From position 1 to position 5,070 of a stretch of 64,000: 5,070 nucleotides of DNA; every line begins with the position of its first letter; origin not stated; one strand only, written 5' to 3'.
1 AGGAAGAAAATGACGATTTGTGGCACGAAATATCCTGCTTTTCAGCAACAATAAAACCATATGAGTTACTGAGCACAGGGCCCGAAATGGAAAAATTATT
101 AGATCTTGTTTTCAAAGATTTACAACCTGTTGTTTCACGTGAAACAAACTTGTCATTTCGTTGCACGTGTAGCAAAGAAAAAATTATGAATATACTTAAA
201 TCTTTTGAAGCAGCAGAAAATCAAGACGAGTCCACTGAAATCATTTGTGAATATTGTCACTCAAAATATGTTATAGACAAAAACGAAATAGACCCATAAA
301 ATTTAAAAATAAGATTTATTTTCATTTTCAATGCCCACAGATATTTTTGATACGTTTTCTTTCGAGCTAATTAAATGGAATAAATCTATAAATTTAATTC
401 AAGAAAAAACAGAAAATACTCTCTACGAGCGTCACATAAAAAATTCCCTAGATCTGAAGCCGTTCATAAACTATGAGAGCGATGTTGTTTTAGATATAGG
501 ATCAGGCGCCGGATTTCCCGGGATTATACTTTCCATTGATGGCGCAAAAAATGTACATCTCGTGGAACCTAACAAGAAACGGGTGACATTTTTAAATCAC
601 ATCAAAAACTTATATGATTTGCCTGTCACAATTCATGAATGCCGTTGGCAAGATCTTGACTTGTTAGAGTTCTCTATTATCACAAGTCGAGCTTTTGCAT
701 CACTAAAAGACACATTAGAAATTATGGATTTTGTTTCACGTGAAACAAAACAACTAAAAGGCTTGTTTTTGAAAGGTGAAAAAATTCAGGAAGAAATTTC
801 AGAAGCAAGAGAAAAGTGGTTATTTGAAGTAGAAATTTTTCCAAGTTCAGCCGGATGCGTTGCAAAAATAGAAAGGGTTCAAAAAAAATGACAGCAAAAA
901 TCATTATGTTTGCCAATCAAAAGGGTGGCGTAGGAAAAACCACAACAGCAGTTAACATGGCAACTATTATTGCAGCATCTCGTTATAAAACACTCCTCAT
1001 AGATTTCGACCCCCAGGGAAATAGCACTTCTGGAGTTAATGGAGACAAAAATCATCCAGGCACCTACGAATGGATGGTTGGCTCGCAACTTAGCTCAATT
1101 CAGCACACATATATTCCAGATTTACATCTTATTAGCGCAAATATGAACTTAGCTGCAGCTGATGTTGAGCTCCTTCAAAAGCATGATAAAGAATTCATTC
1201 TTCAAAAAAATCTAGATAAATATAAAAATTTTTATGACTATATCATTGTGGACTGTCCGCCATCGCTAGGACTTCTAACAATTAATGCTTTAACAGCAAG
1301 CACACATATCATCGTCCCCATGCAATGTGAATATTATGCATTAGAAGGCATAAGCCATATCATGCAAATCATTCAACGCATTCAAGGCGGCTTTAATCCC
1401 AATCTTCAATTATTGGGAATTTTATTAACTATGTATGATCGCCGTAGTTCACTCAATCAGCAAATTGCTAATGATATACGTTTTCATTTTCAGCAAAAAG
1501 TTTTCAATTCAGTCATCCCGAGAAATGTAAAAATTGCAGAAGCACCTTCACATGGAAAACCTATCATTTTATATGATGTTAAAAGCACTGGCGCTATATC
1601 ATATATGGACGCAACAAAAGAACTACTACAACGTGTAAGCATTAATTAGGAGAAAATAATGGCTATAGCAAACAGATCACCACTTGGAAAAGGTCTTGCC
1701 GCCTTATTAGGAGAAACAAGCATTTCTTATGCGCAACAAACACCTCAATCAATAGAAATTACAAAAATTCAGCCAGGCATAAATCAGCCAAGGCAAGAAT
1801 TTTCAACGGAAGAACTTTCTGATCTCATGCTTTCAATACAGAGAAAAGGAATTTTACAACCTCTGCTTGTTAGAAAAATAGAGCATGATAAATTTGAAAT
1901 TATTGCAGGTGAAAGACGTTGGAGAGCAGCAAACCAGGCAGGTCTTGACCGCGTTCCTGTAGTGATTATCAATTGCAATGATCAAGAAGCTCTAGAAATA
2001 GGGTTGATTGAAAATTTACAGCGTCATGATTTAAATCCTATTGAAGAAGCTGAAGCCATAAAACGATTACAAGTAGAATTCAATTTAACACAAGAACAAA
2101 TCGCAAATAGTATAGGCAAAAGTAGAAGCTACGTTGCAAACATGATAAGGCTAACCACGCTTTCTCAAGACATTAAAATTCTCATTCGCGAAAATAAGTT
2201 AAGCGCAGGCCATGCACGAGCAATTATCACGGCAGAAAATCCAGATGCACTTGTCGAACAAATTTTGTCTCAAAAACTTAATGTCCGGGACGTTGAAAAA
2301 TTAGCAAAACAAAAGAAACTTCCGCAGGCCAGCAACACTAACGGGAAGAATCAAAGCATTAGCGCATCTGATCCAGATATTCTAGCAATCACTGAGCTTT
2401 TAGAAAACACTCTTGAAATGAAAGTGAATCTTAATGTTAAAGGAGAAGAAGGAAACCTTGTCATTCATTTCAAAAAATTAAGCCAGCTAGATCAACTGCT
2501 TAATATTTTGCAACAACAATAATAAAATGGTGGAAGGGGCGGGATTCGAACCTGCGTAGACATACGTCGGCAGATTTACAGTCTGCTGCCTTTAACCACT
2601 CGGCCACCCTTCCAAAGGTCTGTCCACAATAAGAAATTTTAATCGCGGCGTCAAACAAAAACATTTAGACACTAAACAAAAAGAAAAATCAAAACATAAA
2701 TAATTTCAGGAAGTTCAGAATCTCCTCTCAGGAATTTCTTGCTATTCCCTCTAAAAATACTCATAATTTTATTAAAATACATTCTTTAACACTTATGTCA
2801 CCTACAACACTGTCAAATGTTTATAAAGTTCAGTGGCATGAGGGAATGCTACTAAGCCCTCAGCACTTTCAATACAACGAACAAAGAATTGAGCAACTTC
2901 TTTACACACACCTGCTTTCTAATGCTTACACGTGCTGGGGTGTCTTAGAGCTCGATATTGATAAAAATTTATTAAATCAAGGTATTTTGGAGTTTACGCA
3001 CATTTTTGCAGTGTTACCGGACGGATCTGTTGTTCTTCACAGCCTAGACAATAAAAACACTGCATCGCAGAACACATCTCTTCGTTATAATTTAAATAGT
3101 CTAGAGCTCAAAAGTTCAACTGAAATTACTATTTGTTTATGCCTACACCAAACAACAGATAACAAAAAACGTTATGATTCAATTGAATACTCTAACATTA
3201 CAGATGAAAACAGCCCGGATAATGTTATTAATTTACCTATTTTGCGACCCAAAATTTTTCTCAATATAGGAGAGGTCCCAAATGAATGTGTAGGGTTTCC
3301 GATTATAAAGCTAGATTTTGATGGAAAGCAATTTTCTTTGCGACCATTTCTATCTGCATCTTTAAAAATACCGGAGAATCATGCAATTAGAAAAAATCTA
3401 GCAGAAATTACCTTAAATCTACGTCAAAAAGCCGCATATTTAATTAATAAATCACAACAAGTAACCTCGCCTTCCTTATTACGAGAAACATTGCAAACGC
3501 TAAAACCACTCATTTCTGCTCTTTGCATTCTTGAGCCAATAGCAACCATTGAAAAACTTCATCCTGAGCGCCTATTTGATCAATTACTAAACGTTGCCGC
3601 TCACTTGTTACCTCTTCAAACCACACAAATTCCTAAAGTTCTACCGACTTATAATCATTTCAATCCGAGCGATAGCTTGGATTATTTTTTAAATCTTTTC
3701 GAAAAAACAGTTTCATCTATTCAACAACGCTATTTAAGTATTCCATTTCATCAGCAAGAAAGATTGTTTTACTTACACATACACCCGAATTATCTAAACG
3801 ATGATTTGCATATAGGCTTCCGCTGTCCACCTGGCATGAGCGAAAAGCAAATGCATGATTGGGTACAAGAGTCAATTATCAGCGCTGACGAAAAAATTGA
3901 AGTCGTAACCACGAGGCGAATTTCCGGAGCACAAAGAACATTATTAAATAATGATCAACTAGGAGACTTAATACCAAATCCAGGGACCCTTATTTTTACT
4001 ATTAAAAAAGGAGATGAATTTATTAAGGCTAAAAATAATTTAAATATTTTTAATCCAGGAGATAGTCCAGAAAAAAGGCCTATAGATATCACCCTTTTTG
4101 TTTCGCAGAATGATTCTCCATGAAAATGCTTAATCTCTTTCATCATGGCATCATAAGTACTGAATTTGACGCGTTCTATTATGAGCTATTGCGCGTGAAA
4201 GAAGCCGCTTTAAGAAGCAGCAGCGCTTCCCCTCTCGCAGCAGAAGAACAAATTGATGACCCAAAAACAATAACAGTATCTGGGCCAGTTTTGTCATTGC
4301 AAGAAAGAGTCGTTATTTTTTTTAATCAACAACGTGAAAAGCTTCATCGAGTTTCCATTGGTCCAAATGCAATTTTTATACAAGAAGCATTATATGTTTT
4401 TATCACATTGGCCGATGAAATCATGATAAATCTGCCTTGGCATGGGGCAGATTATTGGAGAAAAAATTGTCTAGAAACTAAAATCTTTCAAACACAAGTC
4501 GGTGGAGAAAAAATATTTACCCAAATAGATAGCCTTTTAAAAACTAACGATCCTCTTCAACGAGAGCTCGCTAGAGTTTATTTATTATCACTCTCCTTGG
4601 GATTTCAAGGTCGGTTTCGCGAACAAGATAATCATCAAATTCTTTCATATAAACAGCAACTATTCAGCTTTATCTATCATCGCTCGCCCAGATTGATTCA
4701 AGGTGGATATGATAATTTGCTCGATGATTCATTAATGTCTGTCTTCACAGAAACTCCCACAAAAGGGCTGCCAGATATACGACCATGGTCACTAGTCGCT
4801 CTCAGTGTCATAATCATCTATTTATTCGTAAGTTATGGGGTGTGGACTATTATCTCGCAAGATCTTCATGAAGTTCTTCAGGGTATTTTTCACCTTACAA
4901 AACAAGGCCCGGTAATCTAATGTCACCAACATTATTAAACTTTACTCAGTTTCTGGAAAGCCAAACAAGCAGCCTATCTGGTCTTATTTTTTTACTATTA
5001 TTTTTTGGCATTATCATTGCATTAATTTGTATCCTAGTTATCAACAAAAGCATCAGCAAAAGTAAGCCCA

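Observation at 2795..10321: Stand-alone tssK-tssL-tssM-tssA operon: T6SS membrane/baseplate genes with no sheath, tube, spike or TssJ nearby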

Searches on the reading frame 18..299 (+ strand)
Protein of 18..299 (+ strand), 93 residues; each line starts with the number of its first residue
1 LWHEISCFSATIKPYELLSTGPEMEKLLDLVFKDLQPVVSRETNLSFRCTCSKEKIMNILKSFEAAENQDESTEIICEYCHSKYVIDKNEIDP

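Call 13: search_protein_families(library=pfam, max_evalue=0.01, proteins=[window:18-299:+])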
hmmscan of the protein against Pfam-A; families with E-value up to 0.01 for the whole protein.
window:18-299:+ (93 aa): 1 family
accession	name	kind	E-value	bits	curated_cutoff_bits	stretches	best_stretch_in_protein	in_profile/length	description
PF01430.24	HSP33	-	1.9e-13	50.9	21.4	1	11-87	195-273/273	Hsp33 protein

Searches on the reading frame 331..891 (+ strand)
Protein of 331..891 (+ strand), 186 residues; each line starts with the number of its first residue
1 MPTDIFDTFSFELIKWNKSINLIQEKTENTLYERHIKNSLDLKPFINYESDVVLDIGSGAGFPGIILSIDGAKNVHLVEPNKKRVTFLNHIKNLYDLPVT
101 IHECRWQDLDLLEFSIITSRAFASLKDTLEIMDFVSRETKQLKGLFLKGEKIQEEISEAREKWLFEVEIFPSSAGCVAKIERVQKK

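Call 4: search_protein_families(library=pfam, proteins=[window:331-891:+], max_evalue=0.01)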
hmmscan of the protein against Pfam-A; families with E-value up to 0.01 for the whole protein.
window:331-891:+ (186 aa): 2 families
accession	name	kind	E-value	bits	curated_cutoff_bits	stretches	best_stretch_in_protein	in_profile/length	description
PF02527.21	GidB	-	5.5e-37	127.3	27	1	8-168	7-168/184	rRNA small subunit methyltransferase G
PF13847.12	Methyltransf_31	-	0.004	17.3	27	1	51-151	5-113/145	Methyltransferase domain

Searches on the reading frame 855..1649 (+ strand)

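Call 4: search_protein_families(library=pfam, proteins=[window:855-1649:+], max_evalue=0.01)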
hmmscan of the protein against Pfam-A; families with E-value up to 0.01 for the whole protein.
window:855-1649:+ (264 aa): 8 families
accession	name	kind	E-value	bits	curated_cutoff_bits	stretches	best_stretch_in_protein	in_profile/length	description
PF13614.12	AAA_31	-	5.9e-58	196.1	27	1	15-185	2-176/177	AAA domain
PF01656.29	CbiA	-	1.3e-29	103.2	25.4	1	17-237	1-125/125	CobQ/CobB/MinD/ParA nucleotide binding domain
PF10609.15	ParA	-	2e-12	47.5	27.1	1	15-177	4-164/246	NUBPL iron-transfer P-loop NTPase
PF09140.17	MipZ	-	4e-09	36.6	20.7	1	16-164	2-137/262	ATPase MipZ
PF06564.18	CBP_BcsQ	-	1e-08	35.4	21.3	1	16-248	3-224/234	Cellulose biosynthesis protein BcsQ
PF02374.21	ArsA_ATPase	-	5e-08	32.9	24.3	1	16-55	3-41/305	Anion-transporting ATPase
PF00142.24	Fer4_NifH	-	1.1e-06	28.8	25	1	22-66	7-51/271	4Fe-4S iron sulfur cluster binding proteins, NifH/frxC family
PF00448.28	SRP54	-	0.008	16.3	22.7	0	16-52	3-38/196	SRP54-type protein, GTPase domain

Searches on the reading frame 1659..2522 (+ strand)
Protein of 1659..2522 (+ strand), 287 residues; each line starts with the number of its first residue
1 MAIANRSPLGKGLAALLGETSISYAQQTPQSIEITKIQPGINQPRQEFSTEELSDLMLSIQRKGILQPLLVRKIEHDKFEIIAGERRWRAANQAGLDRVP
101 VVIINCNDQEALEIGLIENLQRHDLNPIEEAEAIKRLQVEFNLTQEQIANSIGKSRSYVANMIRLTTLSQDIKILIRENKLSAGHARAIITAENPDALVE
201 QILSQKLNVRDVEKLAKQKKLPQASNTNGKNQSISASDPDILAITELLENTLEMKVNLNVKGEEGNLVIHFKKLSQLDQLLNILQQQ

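Call 4: search_protein_families(library=pfam, proteins=[window:1659-2522:+], max_evalue=0.01)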
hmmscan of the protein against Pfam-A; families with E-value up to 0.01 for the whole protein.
window:1659-2522:+ (287 aa): 6 families
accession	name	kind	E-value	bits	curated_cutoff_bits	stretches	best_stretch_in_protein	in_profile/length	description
PF02195.25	ParB_N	-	9.2e-34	115.8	26.3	1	30-121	4-95/95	ParB N-terminal domain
PF17762.8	HTH_ParB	-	4.8e-32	110.6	22.6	1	124-220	2-101/102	ParB HTH domain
PF23552.2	ParB_C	-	1.5e-08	34.4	23.8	1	238-284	2-49/50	ParB dimerisation domain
PF01381.28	HTH_3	-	0.00049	20.5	23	1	138-165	6-32/55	Helix-turn-helix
PF12844.13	HTH_19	-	0.0007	19.9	30.2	1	132-160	2-30/64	Helix-turn-helix domain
PF13545.12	HTH_Crp_2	-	0.008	16.6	27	0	138-163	18-43/70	Crp-like helix-turn-helix domain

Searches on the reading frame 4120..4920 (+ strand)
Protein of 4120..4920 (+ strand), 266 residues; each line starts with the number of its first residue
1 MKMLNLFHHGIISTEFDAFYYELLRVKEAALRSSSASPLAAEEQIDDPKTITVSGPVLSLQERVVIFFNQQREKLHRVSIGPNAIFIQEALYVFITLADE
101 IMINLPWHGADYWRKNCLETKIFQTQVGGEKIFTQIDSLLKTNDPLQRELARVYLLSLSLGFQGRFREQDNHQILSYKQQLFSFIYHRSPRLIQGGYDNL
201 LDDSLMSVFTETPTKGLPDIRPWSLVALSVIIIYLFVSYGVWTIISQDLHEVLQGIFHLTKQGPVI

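Call 4: search_protein_families(library=pfam, proteins=[window:4120-4920:+], max_evalue=0.01)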
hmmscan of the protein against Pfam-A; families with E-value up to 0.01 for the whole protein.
window:4120-4920:+ (266 aa): 1 family
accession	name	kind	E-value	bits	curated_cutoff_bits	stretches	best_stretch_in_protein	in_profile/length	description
PF09850.14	DotU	-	1e-26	94.3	27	1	55-239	23-204/205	Type VI secretion system protein DotU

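Call 5: search_protein_families(library=ncbifam, proteins=[window:4120-4920:+], max_evalue=0.01)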
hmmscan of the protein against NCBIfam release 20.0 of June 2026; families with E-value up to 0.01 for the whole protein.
window:4120-4920:+ (266 aa): 6 families
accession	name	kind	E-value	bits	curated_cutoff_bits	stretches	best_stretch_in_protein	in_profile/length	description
TIGR03349.1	IV_VI_DotU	subfamily_domain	1.4e-23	83.8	89.95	1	56-240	25-205/211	DotU/TssL family secretion system protein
NF005444.0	PRK07033.1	equivalog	7.2e-14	51.6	520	1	59-256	74-263/438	DotU family type VI secretion system protein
NF038239.1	T6SS_TssL_short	exception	7.3e-11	41.9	180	1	63-185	31-148/207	type VI secretion system protein TssL, short form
NF005999.0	PRK08126.1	subfamily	1.2e-08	34.3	571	1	90-188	118-217/432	hypothetical protein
NF011283.0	PRK14693.1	equivalog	3.5e-07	29.1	686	1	81-190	162-274/552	hypothetical protein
NF038228.1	IcmH_DotU_IVB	equivalog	3.4e-05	23.3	50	1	85-185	90-192/258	type IVB secretion system protein IcmH/DotU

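Call 69: search_solved_structures(query=window:4120-4917:+, max_evalue=0.1)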
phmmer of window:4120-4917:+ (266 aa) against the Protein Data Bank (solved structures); distinct sequences matched with E-value up to 0.1: 3.
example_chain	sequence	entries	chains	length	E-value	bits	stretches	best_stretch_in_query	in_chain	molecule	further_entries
4v3i_A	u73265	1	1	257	3.1e-06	30.3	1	87-195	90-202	VCA0115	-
3u66_A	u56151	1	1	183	2.9e-05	27.1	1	61-173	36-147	Putative type VI secretion protein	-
6y4r_A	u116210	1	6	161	0.0017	21.3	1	62-170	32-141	DotU family type IV/VI secretion system protein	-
